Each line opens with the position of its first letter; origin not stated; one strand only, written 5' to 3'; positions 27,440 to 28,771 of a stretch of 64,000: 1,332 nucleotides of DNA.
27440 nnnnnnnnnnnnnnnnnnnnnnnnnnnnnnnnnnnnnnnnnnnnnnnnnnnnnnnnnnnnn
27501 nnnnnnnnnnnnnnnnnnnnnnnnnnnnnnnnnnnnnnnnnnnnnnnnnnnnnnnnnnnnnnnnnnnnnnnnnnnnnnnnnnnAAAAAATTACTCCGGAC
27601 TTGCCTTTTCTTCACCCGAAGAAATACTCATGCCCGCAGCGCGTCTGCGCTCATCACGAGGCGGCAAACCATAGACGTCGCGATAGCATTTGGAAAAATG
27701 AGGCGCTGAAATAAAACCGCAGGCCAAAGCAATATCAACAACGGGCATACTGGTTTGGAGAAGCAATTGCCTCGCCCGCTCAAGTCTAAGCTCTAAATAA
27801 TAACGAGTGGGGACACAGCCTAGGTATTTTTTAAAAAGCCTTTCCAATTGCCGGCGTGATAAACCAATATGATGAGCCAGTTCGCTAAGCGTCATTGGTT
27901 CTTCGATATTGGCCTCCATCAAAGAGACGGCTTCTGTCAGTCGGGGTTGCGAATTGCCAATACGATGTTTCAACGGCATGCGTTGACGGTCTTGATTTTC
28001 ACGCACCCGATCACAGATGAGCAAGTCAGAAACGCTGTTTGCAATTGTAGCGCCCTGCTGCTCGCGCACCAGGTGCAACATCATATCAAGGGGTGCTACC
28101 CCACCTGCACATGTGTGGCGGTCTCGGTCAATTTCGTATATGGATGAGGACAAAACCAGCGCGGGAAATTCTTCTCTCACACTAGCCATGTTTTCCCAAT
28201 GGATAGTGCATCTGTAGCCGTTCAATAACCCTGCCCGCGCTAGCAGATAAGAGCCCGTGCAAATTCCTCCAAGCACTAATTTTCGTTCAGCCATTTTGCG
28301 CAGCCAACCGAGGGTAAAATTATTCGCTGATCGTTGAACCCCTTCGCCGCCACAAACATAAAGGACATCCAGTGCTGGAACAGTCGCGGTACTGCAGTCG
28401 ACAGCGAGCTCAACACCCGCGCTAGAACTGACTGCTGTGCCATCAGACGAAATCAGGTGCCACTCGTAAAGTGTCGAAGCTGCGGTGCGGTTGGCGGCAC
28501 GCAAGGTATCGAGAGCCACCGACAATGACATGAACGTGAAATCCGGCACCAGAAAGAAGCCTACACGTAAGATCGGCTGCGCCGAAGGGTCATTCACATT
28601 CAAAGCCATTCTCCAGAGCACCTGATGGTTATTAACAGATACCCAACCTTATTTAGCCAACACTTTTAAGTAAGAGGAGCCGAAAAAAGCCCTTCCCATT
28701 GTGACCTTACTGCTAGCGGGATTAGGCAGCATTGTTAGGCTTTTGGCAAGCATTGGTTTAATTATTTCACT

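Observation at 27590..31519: Orphan non-pyrrolysine MttB-family methyltransferase flanked by GlxA/GbdR-type AraC and LysR regulators, with no corrinoid-protein partner in the window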

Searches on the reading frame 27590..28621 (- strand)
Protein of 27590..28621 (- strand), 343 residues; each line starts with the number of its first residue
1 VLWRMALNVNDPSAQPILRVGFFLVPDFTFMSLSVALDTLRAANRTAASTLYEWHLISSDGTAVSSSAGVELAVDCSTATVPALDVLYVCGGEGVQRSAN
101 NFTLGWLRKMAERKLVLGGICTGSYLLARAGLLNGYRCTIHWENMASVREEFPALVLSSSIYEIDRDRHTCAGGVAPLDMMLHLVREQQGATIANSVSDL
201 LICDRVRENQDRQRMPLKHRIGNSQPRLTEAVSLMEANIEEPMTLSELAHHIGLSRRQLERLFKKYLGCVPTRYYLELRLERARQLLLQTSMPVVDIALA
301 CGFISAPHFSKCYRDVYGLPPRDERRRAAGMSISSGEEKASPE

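Call 7: search_protein_families(library=pfam, proteins=[window:27590-28621:-])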
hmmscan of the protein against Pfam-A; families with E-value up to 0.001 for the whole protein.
window:27590-28621:- (343 aa): 3 families
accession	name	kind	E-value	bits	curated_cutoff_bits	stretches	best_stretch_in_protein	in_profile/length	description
PF12833.13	HTH_18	-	1.7e-25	89.5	33.6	1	248-327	1-80/80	Helix-turn-helix domain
PF00165.29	HTH_AraC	-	9.6e-16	57.9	26.6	2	235-274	1-40/42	Bacterial regulatory helix-turn-helix proteins, AraC family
PF01965.30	DJ-1_PfpI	-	1.5e-13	51.3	26.6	1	19-149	2-129/165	DJ-1/PfpI family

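Call 8: search_protein_families(library=ncbifam, proteins=[window:27590-28621:-])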
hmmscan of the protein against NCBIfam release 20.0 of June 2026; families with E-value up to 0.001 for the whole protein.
window:27590-28621:- (343 aa): 32 families (the best 25 are shown)
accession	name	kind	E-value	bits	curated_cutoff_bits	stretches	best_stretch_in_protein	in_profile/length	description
NF052371.1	TransRegGbdRPseu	equivalog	7.2e-136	453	480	1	12-330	11-329/365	choline metabolism transcriptional regulator GbdR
NF006902.0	PRK09393.1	equivalog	3.4e-48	164.5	425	1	50-329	43-323/327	transcriptional regulator FtrA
NF041686.2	ant_diox_reg_AndR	equivalog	1.8e-18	67.2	350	1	188-324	178-317/321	anthranilate 1,2-dioxygenase regulatory protein AndR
NF010028.0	PRK13503.1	equivalog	2e-18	66.8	288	1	217-328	162-273/278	HTH-type transcriptional activator RhaS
NF007860.0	PRK10572.1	equivalog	2.5e-15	56.1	208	1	223-329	180-286/292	arabinose operon transcriptional regulator AraC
NF047455.1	TF_Staph_AryK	equivalog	4.9e-14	51.5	850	1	222-329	153-260/759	transcriptional regulator AryK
NF047788.1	TransRegPocR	equivalog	3.1e-12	46.4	500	1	208-326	171-289/296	transcriptional regulator PocR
NF012144.2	ramA_TF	equivalog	4.4e-12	46.4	180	1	232-327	11-106/108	RamA family antibiotic efflux transcriptional regulator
NF040475.1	chlor_reg_RclR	equivalog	1.8e-11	43.9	400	1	224-329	175-280/284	reactive chlorine-specific transcriptional regulator RclR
TIGR04094.1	adjacent_YSIRK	equivalog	6.6e-11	41.8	200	1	228-322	287-380/383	YSIRK-targeted surface antigen transcriptional regulator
NF010026.0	PRK13501.1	equivalog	1.6e-10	40.6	363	1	231-329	181-279/290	HTH-type transcriptional activator RhaR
NF007584.0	PRK10219.1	equivalog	2.4e-10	40.7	174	1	231-327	10-106/107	superoxide response transcriptional regulator SoxS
NF007693.0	PRK10371.1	equivalog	1.2e-09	37.8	253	1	232-328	204-300/309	transcriptional regulator MelR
NF007243.0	PRK09685.1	equivalog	1.6e-09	37.6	199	1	223-328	195-302/303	transcriptional regulator FeaR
NF033869.1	viru_reg_Rsp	equivalog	2.6e-09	36.1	400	1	215-326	136-247/701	AraC family transcriptional regulator Rsp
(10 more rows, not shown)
